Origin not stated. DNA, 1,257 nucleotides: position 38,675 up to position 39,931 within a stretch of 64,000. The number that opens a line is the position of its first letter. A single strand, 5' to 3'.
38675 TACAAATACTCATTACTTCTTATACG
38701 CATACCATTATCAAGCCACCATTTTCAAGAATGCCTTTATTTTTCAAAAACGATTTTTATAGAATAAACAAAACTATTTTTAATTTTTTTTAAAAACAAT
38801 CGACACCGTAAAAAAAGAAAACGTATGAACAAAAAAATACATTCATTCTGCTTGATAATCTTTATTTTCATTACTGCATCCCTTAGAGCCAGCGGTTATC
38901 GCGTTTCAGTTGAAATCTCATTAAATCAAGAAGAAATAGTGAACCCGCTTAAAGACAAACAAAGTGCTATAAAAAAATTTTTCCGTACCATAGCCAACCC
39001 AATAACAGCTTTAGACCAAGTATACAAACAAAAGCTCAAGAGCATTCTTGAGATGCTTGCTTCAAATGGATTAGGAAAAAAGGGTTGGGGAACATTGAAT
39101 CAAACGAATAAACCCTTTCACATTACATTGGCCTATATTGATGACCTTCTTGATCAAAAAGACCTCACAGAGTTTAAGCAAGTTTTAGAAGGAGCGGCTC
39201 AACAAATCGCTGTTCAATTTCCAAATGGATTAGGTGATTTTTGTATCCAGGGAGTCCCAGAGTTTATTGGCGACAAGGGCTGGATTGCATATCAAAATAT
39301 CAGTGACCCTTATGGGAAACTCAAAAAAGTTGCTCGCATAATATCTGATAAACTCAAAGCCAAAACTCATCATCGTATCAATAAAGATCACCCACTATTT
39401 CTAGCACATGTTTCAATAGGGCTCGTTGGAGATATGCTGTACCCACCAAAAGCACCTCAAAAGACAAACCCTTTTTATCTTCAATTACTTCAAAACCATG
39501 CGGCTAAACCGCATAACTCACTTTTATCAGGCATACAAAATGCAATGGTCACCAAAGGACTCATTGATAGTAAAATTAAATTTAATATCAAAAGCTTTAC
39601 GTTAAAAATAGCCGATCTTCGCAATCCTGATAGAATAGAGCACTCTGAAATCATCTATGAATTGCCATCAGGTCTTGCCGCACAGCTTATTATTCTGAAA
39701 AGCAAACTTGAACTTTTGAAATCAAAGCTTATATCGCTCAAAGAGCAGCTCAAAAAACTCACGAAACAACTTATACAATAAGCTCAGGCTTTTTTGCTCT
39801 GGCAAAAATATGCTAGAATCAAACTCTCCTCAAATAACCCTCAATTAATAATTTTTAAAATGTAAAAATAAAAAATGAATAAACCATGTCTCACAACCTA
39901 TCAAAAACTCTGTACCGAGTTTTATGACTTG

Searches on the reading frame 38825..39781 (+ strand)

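Call 6: search_protein_families(library=pfam, proteins=[window:38825-39781:+], max_evalue=0.01)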
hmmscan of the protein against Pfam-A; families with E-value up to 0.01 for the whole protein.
window:38825-39781:+ (318 aa): 0 families

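Call 57: search_protein_families(library=pfam, proteins=[window:38825-39781:+], max_evalue=1)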
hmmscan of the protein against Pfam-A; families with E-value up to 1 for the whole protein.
window:38825-39781:+ (318 aa): 1 family
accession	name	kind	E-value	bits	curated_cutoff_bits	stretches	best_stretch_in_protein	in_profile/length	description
PF13563.12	2_5_RNA_ligase2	-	0.17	12.4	27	1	95-201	23-116/152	2'-5' RNA ligase superfamily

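Call 78: search_protein_families(library=ncbifam, proteins=[window:38825-39781:+], max_evalue=0.1)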
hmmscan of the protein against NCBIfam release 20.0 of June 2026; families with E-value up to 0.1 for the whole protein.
window:38825-39781:+ (318 aa): 0 families
